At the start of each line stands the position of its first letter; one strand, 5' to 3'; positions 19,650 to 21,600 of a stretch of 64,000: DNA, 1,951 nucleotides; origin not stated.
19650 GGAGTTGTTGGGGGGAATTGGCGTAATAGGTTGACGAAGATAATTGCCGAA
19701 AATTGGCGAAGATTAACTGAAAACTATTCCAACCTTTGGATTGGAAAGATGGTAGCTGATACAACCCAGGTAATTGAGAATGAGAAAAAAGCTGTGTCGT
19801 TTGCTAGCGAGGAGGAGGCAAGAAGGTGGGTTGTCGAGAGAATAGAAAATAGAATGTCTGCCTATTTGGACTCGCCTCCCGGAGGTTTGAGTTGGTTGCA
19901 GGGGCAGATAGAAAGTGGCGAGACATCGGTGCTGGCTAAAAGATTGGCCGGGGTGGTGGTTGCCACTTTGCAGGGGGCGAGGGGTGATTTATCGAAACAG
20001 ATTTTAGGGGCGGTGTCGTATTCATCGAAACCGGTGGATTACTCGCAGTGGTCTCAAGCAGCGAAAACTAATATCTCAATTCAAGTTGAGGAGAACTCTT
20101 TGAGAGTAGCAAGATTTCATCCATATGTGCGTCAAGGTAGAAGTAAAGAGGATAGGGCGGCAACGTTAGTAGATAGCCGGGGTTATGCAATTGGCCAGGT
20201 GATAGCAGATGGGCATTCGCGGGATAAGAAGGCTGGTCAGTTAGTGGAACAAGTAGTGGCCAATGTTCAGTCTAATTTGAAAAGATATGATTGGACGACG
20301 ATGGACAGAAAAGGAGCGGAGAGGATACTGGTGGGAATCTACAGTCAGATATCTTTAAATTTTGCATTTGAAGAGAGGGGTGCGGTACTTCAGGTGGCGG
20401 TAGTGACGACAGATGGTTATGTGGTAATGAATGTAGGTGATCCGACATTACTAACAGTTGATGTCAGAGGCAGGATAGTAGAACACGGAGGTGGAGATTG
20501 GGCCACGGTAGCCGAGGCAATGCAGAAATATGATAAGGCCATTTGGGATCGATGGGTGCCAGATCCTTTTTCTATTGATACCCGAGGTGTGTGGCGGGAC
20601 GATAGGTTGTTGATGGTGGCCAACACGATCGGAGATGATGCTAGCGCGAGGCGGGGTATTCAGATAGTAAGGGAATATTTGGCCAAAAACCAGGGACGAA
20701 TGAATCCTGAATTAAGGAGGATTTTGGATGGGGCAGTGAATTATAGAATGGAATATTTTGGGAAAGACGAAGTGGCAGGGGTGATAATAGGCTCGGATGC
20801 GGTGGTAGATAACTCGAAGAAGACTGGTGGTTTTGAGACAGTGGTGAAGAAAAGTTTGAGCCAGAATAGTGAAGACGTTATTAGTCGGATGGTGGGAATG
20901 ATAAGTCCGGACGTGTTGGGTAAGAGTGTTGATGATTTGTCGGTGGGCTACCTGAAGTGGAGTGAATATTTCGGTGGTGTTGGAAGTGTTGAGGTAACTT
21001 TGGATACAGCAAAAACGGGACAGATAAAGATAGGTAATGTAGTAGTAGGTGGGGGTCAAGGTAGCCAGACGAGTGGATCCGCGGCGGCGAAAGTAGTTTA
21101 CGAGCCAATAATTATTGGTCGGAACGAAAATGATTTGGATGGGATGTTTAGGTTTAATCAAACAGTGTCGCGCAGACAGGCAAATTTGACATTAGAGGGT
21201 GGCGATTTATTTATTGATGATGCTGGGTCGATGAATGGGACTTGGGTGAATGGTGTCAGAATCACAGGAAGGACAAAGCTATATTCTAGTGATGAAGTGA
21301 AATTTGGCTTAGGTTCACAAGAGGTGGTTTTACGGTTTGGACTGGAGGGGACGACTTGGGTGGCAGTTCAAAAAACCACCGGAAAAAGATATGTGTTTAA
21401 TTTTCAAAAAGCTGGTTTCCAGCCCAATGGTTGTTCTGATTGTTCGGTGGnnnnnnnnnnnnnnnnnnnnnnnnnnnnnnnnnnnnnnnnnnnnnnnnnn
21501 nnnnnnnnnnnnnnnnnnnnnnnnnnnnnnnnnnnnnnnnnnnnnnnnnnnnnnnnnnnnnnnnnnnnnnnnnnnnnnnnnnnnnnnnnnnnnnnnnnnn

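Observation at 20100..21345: PP2C-like phosphatase followed by a second FHA domain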

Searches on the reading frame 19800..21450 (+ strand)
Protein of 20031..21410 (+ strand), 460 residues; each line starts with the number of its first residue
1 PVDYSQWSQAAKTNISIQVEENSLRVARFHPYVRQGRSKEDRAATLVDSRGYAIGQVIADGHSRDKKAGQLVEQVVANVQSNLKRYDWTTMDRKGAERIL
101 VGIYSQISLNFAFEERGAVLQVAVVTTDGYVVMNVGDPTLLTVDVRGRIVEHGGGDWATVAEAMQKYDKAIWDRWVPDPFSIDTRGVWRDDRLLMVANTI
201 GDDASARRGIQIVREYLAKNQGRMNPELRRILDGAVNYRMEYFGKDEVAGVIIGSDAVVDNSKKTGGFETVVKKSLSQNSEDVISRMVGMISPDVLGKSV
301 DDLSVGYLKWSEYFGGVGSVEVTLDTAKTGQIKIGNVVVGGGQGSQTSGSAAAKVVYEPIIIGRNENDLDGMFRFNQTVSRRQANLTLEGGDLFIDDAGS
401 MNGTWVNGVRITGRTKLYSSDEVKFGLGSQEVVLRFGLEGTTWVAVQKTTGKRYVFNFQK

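Call 6: search_protein_families(library=pfam, proteins=[window:19800-21450:+], max_evalue=10)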
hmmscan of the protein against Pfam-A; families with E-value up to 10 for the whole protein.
window:19800-21450:+ (550 aa): 4 families
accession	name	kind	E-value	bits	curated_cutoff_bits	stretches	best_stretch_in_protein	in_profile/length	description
PF00498.31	FHA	-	3.5e-13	50.2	20.7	1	437-503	1-67/67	FHA domain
PF13672.11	PP2C_2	-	0.00013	22.1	24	1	111-226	7-127/209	Protein phosphatase 2C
PF16697.10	Yop-YscD_cpl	-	0.00057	20.5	33.2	1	437-503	19-84/94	Inner membrane component of T3SS, cytoplasmic domain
PF13464.11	RodZ_C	-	0.27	11.7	23.9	1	515-539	4-28/72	RodZ C-terminal domain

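Call 8: search_solved_structures(query=window:20100-21450:+, max_evalue=1, show_alignments=3)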
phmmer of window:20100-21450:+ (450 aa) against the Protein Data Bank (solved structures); distinct sequences matched with E-value up to 1: 25.
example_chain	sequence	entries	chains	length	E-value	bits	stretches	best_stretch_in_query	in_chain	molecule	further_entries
6i2q_B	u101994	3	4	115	2e-06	30.2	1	344-403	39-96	Glycogen accumulation regulator GarA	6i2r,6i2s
8p5r_G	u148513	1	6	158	4.1e-06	29.2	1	344-403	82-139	Glycogen accumulation regulator GarA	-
2kkl_A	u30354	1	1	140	0.00011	24.5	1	336-403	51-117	Uncharacterized protein Mb1858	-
2kfu_A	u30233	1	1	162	0.00014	24.2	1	335-403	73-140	Rv1827 pThr 22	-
6i2p_D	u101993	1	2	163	0.00014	24.1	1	335-403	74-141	Glycogen accumulation regulator GarA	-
7rj3_A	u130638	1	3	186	0.00018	23.8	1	336-403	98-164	Glycogen accumulation regulator GarA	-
4jon_A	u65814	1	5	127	0.0011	21.2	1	325-406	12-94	Centrosomal protein of 170 kDa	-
2kb3_A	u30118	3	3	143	0.0012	21.1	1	340-403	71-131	Oxoglutarate dehydrogenase inhibitor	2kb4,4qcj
8p5x_G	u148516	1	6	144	0.0012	21.1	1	340-403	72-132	Oxoglutarate dehydrogenase inhibitor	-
1g6g_A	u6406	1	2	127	0.02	17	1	362-411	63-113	PROTEIN KINASE RAD53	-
1j4o_A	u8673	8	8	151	0.028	16.5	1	362-411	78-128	PROTEIN KINASE SPK1 | Serine/threonine-protein kinase RAD53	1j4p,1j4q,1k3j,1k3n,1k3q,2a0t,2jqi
1g3g_A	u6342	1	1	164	0.034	16.3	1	362-411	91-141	PROTEIN KINASE SPK1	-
5t2f_A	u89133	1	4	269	0.075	15.1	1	362-411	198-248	DDK kinase regulatory subunit DBF4,Serine/threonine-protein kinase RAD53 chimeric protein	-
5t2s_A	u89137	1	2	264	0.079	15.1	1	362-411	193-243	DDK kinase regulatory subunit DBF4,Serine/threonine-protein kinase RAD53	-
3po8_A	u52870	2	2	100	0.085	15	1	338-412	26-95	Putative uncharacterized protein TB39.8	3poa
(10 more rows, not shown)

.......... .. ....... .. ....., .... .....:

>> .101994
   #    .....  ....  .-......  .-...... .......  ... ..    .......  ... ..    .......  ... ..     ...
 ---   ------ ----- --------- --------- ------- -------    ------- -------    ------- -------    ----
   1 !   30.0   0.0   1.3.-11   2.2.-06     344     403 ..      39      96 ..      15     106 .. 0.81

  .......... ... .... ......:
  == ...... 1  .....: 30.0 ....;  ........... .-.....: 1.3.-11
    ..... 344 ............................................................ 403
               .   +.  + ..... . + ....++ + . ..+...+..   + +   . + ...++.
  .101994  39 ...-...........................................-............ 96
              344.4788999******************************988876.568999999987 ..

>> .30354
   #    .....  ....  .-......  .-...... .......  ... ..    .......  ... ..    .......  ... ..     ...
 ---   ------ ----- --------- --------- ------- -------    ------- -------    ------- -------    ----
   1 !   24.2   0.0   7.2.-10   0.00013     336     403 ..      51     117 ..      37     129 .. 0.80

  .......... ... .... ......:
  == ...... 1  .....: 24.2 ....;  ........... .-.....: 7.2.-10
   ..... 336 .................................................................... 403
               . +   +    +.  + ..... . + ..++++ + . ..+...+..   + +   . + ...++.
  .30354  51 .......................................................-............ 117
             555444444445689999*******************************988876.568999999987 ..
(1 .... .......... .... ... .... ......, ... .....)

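Call 21: find_related_loci(query=window:20031-21410:+, collection=genome_contigs, flank=10000)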
Query window:20031-21410:+ (460 aa) in genome_contigs; peptide patterns used: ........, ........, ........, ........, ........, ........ (x = any residue, [..] = any of these).
53 stretches matched a pattern; 33 encode a relative of the query (tblastn E <= 1e-3); 33 distinct loci.
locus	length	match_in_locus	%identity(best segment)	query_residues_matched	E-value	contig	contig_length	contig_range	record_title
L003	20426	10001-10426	32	280-426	2e-11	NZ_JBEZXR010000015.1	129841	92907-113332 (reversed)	Streptomyces sp. NPDC026673 NPDC026673_31_F2.ctg-0015, whole genome shotgun sequence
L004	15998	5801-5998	46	359-426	5e-11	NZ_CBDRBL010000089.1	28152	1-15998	Actinacidiphila sp. bgisy167 isolate BGISY000167 BGISY000167.89, whole genome shotgun sequence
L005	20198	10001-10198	46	359-426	5e-11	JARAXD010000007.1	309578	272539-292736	Streptomyces sp. ME19-03-3 ME19-03-3_7, whole genome shotgun sequence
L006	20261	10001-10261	40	360-449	2e-10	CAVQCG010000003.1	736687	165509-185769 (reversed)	MAG: uncultured Thermoleophilia bacterium isolate MFD02199.bin.1.2 genome assembly, contig: contig_19959, whole genome s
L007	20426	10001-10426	32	280-426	2e-10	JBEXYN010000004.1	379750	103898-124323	Streptomyces sp. NPDC005722 NPDC005722_291_B4.ctg-0004, whole genome shotgun sequence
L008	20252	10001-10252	43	347-433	3e-10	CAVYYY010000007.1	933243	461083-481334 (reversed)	MAG: uncultured Actinomycetes bacterium isolate MFD02242.bin.2.184 genome assembly, contig: contig_5091, whole genome sh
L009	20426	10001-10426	32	280-426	5e-10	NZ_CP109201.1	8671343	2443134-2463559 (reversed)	Actinacidiphila glaucinigra strain NBC 01694 chromosome, complete genome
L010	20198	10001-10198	46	359-426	7e-10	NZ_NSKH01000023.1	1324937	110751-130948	Streptomyces sp. ICBB 8177 NODE_35_length_1324839_cov_13.938764, whole genome shotgun sequence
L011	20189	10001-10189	47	362-426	6e-10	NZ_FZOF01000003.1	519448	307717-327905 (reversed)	Actinacidiphila glaucinigra strain CGMCC 4.1858, whole genome shotgun sequence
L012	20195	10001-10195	46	360-426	6e-10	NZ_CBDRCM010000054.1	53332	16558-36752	Actinacidiphila sp. bgisy160 isolate BGISY000160 BGISY000160.54, whole genome shotgun sequence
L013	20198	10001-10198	46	359-426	7e-10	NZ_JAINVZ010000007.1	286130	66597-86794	Streptantibioticus parmotrematis strain Ptm05 7, whole genome shotgun sequence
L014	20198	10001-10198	46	359-426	2e-9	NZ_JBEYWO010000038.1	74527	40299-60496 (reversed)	Streptomyces sp. NPDC046977 NPDC046977_49_A4.ctg-0038, whole genome shotgun sequence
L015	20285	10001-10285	39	343-426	2e-9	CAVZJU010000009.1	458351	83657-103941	MAG: uncultured Actinomycetes bacterium isolate MFD05442.bin.1.340 genome assembly, contig: contig_31514, whole genome s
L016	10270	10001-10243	41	348-426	4e-9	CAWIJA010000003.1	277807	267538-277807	MAG: uncultured Actinomycetes bacterium isolate MFD04944.bin.2.125 genome assembly, contig: contig_34077, whole genome s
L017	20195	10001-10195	44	360-426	4e-9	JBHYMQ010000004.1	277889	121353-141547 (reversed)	Streptomyces sp. NPDC058864 NPDC058864_T47_D9.ctg-0004, whole genome shotgun sequence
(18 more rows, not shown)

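Call 22: predict_structure(protein=window:20031-21410:+)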
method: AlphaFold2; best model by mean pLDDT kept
length: 460 residues; sequences in the alignment: 1
mean_pLDDT: 33.2   pTM: 0.24
mean pLDDT of the five models: 33.2, 32.6, 31.4, 30.5, 28.2
residues with pLDDT >= 90: 0; 70-90: 0; 50-70: 21; < 50: 439
segments of 3 or more residues with pLDDT < 50: 1-206, 223-228, 242-442, 444-460
pLDDT, mean of each block of 10 residues (from residue 1): 28 26 26 28 30 31 33 40 35 29 24 26 33 42 39 41 38 31 27 30 46 52 48 51 40 28 29 30 27 29 27 27 30 29 25 23 27 28 30 31 31 35 39 41 44 42
secondary structure, 60 per line:
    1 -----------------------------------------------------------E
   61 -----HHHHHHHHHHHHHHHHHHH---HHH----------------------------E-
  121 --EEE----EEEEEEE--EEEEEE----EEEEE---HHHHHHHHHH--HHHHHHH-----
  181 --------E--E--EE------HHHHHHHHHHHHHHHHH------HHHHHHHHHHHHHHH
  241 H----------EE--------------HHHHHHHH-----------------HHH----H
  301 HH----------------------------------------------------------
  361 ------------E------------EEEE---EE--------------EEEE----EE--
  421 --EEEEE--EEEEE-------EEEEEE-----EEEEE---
elements in order: H66-84 E123-125 E130-136 E139-144 E149-153 H157-166 H169-175 H203-219 H226-241 H268-275 E386-389 E409-412 E423-427 E430-434 E442-447 E453-457
